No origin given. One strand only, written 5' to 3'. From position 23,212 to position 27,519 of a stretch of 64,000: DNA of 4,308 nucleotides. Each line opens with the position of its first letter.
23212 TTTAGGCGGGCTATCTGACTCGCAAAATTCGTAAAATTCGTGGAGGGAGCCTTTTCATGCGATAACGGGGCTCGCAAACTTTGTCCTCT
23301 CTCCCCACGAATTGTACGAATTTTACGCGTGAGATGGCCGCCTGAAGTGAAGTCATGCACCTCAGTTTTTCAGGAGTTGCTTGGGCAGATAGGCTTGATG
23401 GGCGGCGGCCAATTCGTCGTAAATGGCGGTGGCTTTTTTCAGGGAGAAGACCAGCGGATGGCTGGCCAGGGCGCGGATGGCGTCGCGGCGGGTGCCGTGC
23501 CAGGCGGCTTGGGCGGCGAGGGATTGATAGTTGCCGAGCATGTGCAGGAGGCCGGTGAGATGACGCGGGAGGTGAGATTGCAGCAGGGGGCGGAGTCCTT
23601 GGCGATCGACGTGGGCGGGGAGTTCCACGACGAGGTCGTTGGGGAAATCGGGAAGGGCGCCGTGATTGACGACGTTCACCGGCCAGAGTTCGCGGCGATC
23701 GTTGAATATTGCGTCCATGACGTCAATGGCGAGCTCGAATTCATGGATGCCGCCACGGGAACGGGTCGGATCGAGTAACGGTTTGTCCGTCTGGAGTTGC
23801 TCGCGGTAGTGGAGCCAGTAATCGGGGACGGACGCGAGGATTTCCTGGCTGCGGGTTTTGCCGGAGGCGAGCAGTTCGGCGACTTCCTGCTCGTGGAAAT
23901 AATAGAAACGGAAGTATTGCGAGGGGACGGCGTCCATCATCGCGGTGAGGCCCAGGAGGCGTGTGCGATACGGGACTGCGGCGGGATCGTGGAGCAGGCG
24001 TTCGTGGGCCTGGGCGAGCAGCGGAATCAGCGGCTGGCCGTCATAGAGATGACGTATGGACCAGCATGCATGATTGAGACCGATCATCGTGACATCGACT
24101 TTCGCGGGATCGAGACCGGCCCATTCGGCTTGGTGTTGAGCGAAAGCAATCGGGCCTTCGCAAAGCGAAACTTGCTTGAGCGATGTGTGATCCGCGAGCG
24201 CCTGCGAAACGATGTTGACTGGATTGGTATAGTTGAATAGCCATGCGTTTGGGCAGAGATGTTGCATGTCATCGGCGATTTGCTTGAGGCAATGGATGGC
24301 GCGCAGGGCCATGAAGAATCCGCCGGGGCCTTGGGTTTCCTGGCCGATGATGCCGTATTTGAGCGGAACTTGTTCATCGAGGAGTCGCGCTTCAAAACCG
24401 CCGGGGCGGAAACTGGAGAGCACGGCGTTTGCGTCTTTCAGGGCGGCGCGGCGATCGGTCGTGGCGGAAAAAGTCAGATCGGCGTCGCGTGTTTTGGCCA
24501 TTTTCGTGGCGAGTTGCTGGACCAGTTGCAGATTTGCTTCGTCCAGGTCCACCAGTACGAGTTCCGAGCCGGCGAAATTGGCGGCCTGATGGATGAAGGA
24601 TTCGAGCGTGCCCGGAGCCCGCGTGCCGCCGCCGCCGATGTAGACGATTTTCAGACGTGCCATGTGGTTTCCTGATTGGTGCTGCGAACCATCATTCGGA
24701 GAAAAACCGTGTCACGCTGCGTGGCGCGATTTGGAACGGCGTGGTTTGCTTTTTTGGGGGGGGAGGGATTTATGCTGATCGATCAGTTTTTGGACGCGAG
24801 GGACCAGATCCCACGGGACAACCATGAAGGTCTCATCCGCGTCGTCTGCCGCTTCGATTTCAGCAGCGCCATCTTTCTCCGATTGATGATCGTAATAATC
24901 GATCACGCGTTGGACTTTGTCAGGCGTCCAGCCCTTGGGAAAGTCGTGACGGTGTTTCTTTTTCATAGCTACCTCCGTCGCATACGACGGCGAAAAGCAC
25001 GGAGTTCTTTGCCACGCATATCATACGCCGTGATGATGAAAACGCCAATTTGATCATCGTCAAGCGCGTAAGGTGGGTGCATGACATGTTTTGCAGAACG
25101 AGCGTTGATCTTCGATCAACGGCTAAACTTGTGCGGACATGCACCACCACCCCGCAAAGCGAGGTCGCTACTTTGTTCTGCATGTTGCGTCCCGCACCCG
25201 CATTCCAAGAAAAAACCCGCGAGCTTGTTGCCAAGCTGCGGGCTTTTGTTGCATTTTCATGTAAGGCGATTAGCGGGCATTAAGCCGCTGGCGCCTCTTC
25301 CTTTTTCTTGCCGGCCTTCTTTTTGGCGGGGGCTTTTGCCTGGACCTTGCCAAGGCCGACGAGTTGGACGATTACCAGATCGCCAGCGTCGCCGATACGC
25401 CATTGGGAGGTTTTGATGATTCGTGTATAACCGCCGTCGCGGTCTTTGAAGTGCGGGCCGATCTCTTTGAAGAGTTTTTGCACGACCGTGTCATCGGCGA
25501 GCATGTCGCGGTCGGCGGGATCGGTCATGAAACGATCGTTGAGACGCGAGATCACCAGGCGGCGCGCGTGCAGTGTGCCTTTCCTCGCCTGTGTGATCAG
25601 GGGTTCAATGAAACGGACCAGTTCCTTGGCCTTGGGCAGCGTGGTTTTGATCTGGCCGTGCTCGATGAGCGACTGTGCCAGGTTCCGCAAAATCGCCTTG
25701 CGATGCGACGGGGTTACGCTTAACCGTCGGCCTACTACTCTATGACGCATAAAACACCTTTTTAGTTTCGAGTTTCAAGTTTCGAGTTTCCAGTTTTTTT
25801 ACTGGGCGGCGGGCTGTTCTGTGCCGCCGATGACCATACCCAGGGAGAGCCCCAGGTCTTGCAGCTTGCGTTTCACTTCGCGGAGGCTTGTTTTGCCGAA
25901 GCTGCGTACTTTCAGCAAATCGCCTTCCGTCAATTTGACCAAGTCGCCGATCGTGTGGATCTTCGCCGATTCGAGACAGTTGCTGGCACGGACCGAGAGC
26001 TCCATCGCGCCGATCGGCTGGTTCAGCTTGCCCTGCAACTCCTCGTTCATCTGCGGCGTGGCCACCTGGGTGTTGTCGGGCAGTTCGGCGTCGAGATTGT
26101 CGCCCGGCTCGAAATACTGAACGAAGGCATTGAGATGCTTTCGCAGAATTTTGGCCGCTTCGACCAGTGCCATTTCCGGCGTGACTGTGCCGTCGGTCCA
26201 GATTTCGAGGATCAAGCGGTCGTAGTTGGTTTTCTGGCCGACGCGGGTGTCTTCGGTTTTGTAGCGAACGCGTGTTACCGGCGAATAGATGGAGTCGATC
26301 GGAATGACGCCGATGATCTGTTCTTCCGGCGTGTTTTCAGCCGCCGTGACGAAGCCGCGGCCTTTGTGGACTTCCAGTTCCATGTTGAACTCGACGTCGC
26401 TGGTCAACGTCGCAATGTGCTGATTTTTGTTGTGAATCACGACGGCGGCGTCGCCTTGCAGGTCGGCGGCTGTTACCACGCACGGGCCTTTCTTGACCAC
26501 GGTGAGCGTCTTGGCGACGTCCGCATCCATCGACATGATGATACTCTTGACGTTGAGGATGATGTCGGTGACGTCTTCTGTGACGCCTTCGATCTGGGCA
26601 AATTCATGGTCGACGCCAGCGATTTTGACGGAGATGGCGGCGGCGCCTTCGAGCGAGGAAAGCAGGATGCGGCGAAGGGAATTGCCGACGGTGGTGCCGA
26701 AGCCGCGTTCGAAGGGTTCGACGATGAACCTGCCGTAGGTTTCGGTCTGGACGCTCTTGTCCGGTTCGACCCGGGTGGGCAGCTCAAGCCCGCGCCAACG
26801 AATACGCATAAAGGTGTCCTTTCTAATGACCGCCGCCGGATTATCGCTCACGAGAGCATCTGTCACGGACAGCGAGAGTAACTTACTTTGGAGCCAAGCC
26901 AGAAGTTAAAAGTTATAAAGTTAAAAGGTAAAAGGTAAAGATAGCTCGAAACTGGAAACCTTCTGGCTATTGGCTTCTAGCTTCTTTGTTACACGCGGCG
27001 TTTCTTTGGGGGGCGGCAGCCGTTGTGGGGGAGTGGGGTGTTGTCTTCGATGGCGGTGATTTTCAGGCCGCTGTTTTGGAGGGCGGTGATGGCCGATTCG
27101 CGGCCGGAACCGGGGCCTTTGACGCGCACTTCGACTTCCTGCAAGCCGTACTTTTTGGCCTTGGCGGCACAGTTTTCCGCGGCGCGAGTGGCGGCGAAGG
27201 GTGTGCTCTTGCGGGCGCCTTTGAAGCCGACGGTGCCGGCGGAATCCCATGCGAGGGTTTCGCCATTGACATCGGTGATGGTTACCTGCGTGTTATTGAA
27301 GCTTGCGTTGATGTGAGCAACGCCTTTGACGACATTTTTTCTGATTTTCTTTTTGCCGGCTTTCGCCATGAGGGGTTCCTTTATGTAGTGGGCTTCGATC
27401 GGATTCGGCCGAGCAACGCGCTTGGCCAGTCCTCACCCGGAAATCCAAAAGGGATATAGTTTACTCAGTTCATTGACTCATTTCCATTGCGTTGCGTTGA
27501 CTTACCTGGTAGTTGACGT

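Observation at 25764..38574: Ribosomal-operon spacers are filled with hairpins whose arms are tandem heptamers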

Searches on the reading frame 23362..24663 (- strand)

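Call 83: search_protein_families(library=pfam, proteins=[window:23362-24663:-], max_evalue=0.01)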
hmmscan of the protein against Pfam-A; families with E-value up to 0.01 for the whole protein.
window:23362-24663:- (433 aa): 3 families
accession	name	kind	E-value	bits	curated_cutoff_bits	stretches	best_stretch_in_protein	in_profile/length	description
PF02056.22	Glyco_hydro_4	-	1e-49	169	23.2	1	5-177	1-176/183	Family 4 glycosyl hydrolase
PF11975.13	Glyco_hydro_4C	-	1.5e-36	126.8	24.1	1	194-405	2-211/211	Family 4 glycosyl hydrolase C-terminal domain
PF00056.29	Ldh_1_N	-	0.0013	19.2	27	0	124-164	96-136/141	lactate/malate dehydrogenase, NAD binding domain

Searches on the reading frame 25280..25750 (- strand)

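Call 8: search_protein_families(library=pfam, proteins=[window:25280-25750:-])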
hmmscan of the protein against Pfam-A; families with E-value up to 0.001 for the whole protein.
window:25280-25750:- (156 aa): 1 family
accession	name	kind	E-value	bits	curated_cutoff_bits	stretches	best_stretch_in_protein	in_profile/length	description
PF01196.24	Ribosomal_L17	-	1.2e-32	113.1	27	1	20-131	1-97/97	Ribosomal protein L17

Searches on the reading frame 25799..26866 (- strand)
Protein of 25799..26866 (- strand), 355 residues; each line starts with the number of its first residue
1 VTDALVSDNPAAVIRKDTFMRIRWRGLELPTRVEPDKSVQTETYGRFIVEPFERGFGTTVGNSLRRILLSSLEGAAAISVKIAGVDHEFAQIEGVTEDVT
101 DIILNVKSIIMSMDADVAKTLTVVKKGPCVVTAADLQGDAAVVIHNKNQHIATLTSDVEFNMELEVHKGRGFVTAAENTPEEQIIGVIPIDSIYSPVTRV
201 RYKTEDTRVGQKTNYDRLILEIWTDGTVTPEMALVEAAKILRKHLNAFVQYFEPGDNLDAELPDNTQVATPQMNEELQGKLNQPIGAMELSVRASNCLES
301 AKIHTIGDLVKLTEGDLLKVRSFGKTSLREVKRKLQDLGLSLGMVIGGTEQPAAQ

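Call 8: search_protein_families(library=pfam, proteins=[window:25799-26866:-])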
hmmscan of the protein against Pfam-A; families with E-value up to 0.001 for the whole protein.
window:25799-26866:- (355 aa): 3 families
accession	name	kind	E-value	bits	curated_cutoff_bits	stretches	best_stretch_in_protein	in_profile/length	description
PF01000.31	RNA_pol_A_bac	-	1.6e-30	106.2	33.9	1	80-195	1-119/119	RNA polymerase Rpb3/RpoA insert domain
PF01193.29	RNA_pol_L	-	6.2e-24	84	24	1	50-245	1-74/74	RNA polymerase Rpb3/Rpb11 dimerisation domain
PF03118.21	RNA_pol_A_CTD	-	4e-22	78.2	23.8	1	275-337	5-67/67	Bacterial RNA polymerase, alpha chain C terminal domain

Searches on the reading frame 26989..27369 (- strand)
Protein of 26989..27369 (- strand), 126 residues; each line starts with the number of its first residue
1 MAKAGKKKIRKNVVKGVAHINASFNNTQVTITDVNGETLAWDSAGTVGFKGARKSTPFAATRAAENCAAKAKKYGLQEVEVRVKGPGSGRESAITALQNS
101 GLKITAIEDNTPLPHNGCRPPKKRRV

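Call 8: search_protein_families(library=pfam, proteins=[window:26989-27369:-])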
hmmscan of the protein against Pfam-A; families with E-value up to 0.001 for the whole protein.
window:26989-27369:- (126 aa): 1 family
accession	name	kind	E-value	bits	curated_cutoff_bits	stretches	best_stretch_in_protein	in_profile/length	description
PF00411.24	Ribosomal_S11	-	1.7e-48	164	25.1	1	16-125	1-110/110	Ribosomal protein S11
